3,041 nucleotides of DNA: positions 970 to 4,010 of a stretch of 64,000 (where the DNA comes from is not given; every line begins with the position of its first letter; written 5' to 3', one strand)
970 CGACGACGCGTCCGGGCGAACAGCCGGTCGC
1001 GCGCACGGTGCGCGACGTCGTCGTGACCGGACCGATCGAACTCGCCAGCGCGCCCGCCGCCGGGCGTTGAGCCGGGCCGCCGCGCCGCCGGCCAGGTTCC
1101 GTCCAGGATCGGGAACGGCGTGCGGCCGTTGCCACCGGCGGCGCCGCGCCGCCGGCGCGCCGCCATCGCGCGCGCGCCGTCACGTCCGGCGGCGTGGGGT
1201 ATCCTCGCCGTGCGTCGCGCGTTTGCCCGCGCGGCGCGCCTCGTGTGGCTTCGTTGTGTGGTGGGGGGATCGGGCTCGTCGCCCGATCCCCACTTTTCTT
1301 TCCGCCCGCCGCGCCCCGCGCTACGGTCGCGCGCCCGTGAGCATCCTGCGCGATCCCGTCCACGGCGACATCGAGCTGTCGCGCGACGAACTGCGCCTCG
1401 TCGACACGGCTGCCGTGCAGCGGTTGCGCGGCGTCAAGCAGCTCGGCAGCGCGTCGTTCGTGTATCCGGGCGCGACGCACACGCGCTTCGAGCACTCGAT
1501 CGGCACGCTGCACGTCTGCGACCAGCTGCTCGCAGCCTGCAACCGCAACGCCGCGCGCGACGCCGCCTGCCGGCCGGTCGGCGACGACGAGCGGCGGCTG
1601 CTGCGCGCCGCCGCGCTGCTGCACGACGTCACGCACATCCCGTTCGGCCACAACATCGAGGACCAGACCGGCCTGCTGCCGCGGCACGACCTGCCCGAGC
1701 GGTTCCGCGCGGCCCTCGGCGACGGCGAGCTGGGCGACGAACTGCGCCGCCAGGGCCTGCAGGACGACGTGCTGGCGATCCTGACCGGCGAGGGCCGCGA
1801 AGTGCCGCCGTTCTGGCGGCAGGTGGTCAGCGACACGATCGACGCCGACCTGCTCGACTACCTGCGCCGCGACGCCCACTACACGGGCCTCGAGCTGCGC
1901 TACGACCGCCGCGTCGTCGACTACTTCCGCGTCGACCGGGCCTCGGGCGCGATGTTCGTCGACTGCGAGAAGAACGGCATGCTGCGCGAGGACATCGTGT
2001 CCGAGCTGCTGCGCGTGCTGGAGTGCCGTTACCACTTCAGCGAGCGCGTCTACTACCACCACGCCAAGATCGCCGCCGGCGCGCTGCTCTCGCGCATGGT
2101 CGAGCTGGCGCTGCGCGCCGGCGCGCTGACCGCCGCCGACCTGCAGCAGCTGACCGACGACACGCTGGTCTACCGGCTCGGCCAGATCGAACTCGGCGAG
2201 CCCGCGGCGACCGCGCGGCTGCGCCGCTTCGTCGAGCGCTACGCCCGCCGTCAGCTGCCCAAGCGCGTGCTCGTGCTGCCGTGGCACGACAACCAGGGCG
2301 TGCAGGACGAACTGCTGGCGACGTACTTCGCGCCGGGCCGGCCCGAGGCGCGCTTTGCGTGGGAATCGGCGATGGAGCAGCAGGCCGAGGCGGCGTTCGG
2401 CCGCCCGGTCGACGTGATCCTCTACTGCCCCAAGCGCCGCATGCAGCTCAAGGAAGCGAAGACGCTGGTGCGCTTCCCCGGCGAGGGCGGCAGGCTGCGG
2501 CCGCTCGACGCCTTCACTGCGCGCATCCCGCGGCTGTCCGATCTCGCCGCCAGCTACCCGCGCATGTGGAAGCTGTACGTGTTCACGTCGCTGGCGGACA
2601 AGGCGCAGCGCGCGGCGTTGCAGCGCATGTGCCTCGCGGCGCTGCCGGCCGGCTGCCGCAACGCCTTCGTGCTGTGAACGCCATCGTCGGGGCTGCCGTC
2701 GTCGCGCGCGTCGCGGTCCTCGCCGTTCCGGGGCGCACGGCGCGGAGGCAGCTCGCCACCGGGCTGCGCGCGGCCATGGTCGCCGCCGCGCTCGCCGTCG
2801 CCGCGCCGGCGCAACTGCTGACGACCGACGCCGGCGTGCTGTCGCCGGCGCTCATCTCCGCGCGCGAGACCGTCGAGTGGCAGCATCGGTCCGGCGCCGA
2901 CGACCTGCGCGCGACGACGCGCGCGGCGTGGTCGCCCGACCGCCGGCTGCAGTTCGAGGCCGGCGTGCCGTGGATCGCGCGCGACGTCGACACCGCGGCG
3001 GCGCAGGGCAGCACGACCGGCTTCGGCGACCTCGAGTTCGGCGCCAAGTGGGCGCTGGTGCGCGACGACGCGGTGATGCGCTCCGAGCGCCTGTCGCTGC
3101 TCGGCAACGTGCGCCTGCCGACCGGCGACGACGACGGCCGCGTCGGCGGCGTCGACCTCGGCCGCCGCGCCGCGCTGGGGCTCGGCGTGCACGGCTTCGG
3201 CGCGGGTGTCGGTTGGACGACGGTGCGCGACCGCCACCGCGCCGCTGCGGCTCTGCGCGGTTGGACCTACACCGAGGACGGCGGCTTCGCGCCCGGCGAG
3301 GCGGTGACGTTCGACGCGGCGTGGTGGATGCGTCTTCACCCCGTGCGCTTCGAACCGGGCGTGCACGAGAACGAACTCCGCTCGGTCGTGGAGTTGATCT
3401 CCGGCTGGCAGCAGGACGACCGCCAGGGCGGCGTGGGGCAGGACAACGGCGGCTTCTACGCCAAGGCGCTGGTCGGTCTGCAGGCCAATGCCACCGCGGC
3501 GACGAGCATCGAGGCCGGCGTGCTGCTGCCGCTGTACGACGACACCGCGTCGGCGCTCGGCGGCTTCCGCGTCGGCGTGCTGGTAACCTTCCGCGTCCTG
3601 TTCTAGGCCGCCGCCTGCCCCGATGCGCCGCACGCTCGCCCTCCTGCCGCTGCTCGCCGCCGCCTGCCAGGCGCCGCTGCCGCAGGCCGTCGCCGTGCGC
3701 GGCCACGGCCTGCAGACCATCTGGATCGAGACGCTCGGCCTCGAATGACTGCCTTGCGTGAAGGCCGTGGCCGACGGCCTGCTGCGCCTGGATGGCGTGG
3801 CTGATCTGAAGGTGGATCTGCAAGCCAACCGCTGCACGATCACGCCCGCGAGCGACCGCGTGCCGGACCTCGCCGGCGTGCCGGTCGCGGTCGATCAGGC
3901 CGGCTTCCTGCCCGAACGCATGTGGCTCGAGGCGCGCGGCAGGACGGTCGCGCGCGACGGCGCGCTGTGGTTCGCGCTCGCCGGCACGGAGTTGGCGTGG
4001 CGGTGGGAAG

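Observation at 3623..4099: In-frame TGA at the first Cys of the CxxC metal site of an HMA-domain lipoprotein, with a SECIS-like hairpin: candidate selenoprotein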

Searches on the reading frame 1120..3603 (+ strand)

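Call 9: search_protein_families(library=pfam, max_evalue=1, proteins=[window:1120-3603:+])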
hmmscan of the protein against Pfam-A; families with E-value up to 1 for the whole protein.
window:1120-3603:+ (828 aa): 0 families

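Call 10: search_protein_families(library=ncbifam, max_evalue=1, proteins=[window:1120-3603:+])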
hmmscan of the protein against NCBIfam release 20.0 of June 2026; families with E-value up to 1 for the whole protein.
window:1120-3603:+ (828 aa): 1 family
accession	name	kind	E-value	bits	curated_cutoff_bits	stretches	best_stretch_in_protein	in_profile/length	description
NF050079.1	pilus_FilC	exception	0.031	13.6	630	1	609-675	166-228/384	putative pilus system protein FilC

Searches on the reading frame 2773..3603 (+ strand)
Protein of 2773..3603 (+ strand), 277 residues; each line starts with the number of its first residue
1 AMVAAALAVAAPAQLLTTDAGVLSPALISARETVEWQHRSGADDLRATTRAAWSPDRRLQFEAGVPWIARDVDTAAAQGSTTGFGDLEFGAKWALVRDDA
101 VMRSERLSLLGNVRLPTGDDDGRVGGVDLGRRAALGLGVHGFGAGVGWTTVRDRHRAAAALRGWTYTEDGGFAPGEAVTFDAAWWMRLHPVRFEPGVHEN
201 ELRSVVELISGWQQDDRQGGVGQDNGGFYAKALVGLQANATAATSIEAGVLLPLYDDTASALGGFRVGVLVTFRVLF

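Call 78: search_protein_families(library=pfam, max_evalue=0.1, proteins=[window:2773-3603:+])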
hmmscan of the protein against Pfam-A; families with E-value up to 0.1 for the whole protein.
window:2773-3603:+ (277 aa): 0 families

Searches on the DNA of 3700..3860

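Call 89: search_rna_families(source=window, start=3700, end=3860, threshold=evalue, max_evalue=10, show_alignments=3)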
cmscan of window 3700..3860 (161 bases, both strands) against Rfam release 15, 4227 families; matches with E-value up to 10: 3.
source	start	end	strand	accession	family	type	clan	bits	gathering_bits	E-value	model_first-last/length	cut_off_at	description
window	3700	3773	+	RF01047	HBV_epsilon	Cis-reg;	CL00104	15.2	45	1.6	1-61/61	no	HBV RNA encapsidation signal epsilon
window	3795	3833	+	RF03576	mir-4435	Gene; miRNA;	-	11.8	58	9.2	1-74/74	no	mir-4435 microRNA precursor family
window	3700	3839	-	RF04153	MIR856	Gene; miRNA;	-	8.9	297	3.7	1-196/258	3'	MIR856 microRNA precursor family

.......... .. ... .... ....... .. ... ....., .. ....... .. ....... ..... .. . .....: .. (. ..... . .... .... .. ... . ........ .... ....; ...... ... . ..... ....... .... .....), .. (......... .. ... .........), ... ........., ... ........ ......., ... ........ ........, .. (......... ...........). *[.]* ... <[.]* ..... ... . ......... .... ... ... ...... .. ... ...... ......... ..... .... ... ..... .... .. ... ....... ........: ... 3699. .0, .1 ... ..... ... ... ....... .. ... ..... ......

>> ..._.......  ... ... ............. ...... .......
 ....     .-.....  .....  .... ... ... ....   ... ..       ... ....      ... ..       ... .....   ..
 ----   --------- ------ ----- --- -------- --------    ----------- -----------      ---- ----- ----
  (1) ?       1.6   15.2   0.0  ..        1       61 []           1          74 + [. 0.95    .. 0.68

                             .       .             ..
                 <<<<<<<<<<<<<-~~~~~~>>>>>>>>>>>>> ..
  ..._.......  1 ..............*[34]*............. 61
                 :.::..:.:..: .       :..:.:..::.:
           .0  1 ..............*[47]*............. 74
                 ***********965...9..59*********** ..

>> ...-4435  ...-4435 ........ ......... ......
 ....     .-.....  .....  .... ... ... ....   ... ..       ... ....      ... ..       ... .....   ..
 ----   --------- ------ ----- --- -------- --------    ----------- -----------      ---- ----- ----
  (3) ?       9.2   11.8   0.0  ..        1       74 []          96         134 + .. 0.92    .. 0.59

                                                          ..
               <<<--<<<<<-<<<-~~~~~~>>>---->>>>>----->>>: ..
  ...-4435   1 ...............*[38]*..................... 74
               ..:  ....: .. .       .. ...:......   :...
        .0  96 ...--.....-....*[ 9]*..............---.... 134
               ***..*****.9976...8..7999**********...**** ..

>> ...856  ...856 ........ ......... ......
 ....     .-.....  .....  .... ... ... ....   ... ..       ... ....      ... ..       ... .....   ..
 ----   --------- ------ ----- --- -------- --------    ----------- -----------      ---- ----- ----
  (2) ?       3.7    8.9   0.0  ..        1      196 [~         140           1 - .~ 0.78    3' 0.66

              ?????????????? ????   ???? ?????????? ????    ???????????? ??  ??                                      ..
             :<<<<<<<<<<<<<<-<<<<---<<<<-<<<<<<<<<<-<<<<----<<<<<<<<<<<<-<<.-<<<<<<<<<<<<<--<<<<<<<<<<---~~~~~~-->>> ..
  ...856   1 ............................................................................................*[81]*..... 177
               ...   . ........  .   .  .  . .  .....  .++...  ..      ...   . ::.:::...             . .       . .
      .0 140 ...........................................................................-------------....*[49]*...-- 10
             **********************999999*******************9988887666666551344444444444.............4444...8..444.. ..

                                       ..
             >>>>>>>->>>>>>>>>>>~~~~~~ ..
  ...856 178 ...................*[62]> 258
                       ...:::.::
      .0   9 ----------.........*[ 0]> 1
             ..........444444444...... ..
